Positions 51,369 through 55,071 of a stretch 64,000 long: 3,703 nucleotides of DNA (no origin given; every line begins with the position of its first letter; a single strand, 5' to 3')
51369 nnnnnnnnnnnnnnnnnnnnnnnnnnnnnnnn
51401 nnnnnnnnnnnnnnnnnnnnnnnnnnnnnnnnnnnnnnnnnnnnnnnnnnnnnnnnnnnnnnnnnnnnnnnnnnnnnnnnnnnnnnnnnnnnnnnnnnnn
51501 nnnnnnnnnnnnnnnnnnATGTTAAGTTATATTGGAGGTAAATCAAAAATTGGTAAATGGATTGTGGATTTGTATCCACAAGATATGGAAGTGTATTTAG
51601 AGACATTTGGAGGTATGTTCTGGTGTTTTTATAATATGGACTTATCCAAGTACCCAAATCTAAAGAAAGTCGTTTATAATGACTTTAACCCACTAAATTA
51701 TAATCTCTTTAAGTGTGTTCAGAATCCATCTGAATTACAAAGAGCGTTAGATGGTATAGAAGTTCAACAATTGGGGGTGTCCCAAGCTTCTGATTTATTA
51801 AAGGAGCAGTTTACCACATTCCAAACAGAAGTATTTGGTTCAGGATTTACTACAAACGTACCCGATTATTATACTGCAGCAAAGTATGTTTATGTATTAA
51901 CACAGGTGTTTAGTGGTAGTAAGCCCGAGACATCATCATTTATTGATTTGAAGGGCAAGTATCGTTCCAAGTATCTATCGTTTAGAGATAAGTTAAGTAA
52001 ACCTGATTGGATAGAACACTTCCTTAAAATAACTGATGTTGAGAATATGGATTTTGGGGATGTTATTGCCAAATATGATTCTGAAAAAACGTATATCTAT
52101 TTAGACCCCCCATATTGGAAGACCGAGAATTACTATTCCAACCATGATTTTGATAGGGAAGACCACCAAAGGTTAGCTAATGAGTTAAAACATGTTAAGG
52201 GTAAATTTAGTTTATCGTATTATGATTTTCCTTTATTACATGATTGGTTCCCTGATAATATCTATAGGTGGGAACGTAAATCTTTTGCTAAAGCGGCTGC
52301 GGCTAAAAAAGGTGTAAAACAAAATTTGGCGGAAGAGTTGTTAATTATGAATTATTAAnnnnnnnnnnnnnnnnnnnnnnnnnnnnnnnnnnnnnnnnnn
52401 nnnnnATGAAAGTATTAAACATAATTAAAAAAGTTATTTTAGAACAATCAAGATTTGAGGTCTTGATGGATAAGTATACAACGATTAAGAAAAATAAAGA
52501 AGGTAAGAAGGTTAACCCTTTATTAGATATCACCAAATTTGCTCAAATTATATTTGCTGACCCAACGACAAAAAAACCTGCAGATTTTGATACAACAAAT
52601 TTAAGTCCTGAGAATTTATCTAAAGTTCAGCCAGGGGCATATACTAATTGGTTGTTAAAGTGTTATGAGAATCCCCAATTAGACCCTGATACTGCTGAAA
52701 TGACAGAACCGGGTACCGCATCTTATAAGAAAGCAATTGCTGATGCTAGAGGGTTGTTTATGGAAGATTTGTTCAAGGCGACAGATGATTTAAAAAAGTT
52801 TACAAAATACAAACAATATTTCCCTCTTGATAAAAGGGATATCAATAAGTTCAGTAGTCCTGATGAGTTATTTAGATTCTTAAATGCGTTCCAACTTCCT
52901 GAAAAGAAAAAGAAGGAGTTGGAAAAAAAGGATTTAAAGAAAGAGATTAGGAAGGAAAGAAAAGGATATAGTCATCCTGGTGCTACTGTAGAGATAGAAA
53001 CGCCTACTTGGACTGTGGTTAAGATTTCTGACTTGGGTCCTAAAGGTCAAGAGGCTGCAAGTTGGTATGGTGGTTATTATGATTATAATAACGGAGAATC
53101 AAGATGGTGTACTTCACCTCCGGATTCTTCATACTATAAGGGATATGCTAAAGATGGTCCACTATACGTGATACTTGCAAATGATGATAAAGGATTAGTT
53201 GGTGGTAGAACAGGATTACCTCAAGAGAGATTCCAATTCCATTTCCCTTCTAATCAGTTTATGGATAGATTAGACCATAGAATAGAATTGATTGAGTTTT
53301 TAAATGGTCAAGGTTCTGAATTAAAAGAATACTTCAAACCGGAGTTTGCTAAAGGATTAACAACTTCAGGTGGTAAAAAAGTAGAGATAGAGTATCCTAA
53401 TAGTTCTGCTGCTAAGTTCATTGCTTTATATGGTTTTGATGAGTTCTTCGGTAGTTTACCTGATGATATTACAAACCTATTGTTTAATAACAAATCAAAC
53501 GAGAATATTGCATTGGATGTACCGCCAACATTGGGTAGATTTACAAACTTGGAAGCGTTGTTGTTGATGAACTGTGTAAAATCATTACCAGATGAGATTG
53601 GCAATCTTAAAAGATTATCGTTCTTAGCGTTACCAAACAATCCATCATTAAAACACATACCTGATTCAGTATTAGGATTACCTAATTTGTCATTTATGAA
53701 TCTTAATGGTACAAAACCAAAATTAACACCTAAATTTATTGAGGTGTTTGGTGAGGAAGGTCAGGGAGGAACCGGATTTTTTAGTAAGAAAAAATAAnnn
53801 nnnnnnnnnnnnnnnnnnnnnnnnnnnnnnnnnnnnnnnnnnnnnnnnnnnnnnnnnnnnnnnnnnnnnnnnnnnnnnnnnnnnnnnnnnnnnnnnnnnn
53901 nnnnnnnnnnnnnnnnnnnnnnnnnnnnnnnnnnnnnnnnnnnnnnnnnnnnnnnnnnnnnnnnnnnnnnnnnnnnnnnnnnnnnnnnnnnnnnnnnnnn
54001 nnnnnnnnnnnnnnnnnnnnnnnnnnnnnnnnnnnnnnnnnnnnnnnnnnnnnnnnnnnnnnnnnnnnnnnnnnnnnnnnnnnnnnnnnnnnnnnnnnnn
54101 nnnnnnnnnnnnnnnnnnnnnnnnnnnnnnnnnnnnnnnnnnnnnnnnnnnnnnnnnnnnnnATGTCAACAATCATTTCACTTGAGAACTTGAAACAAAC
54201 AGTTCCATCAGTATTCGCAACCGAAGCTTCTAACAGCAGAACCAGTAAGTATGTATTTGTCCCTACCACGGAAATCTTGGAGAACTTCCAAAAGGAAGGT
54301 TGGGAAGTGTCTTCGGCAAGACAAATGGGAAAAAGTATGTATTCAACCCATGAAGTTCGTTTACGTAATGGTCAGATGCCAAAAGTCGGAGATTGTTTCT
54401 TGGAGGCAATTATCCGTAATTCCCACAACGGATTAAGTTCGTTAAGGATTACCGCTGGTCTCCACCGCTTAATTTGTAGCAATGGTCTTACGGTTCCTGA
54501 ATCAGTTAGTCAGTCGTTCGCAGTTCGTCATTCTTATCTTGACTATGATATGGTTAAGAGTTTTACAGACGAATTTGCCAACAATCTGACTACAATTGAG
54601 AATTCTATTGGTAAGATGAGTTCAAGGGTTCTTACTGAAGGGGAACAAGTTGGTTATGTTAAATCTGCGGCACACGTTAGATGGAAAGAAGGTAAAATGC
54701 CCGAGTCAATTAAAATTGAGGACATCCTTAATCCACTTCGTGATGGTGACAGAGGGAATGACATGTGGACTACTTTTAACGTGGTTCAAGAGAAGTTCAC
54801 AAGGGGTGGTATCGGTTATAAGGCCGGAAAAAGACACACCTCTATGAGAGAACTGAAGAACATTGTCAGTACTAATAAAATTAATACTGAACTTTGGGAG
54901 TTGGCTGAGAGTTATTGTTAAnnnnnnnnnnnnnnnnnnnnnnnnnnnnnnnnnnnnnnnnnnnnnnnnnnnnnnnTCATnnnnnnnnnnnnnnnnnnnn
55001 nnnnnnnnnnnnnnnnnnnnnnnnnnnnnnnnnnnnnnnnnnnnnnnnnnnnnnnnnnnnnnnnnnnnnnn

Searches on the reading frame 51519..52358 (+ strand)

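Call 19: search_protein_families(library=phrogs, proteins=[window:51519-52358:+], max_evalue=0.001)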
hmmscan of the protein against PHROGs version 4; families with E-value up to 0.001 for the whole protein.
window:51519-52358:+ (279 aa): 3 families
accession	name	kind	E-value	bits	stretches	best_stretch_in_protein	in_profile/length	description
phrog_56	-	other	1.7e-42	147.5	1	2-279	65-323/647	DNA methyltransferase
phrog_1996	-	other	3.6e-22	79.9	1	169-279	34-141/150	DNA methyltransferase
phrog_13242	-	unknown function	2.2e-06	27.9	1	169-279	167-275/450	-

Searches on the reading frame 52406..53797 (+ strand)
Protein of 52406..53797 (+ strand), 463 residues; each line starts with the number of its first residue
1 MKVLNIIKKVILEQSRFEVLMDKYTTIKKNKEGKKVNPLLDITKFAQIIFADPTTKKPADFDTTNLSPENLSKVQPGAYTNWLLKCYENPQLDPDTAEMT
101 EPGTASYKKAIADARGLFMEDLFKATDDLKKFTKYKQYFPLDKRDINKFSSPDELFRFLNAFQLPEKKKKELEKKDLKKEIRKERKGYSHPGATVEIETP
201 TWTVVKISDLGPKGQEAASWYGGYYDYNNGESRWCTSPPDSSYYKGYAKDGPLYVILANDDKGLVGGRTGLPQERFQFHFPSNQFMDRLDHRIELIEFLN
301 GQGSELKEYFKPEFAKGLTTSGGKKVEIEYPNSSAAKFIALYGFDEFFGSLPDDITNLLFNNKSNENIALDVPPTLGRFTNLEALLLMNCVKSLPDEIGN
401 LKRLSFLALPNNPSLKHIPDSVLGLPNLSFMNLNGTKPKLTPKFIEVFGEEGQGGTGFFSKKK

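Call 19: search_protein_families(library=phrogs, proteins=[window:52406-53797:+], max_evalue=0.001)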
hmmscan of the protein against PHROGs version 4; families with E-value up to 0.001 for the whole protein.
window:52406-53797:+ (463 aa): 1 family
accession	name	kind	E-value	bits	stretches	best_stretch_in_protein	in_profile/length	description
phrog_6688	-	unknown function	1.4e-07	31.6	1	365-442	427-504/681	-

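Call 49: find_related_loci(query=window:52406-53797:+, collection=viral_contigs, flank=2500)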
Query window:52406-53797:+ (463 aa) in viral_contigs; peptide patterns used: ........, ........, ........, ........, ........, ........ (x = any residue, [..] = any of these).
50 stretches matched a pattern; 21 encode a relative of the query (tblastn E <= 1e-3); 21 distinct loci.
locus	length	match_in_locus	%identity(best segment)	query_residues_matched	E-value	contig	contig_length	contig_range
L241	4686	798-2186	99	1-463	0e+0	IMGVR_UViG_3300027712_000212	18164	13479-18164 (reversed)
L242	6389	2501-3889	71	1-462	0e+0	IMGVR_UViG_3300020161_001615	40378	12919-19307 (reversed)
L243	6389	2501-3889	72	1-462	0e+0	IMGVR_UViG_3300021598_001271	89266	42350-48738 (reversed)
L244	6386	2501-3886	67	1-462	0e+0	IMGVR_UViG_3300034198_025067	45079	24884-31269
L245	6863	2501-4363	61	1-459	4e-180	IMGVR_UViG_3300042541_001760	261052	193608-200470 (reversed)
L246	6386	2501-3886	63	1-463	0e+0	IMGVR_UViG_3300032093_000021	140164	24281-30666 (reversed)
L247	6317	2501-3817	55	1-440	2e-158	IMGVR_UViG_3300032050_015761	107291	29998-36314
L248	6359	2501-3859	53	1-454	3e-156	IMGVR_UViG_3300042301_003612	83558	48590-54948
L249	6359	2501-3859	53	1-454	3e-156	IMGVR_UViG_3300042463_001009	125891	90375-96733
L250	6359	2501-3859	53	1-454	3e-156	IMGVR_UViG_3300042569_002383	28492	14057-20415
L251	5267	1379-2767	52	1-459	5e-153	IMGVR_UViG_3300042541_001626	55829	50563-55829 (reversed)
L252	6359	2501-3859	54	1-454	7e-148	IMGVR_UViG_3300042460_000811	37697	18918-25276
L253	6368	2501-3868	54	1-454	4e-147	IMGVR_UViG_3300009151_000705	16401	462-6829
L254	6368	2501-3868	52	1-454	8e-144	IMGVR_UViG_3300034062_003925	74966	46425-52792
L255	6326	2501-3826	51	1-440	1e-140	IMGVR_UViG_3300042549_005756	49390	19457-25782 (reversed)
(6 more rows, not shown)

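Call 52: search_protein_families(library=pfam, proteins=[window:52406-53797:+], max_evalue=0.01)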
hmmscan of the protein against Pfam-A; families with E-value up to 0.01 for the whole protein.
window:52406-53797:+ (463 aa): 2 families
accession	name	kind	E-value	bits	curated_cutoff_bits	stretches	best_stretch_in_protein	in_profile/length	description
PF23598.1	LRR_14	-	1.3e-05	24.6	40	1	376-437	43-105/353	Leucine-rich repeat region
PF23286.1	LRR_13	-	0.00054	20.2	30.1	1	385-436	33-84/210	Disease resistance protein RPS4B-like, leucine-rich repeats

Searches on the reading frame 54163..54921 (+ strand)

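Call 20: search_protein_families(library=phrogs, proteins=[window:54163-54921:+], max_evalue=0.001)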
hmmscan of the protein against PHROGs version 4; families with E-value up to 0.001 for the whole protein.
window:54163-54921:+ (252 aa): 3 families
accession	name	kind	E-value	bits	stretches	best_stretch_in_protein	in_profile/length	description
phrog_12094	-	unknown function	4.1e-40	138.7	1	8-250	22-273/281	-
phrog_1362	-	unknown function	0.0002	21.6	1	83-127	220-264/391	-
phrog_1221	-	unknown function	0.00057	20.1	1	84-124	166-208/355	-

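Call 52: search_protein_families(library=pfam, proteins=[window:54163-54921:+], max_evalue=0.01)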
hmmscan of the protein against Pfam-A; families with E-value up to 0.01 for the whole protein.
window:54163-54921:+ (252 aa): 1 family
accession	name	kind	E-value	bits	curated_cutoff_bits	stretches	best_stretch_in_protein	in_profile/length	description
PF06067.16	DUF932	-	2.1e-26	93.6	23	1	25-228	4-212/227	Domain of unknown function (DUF932)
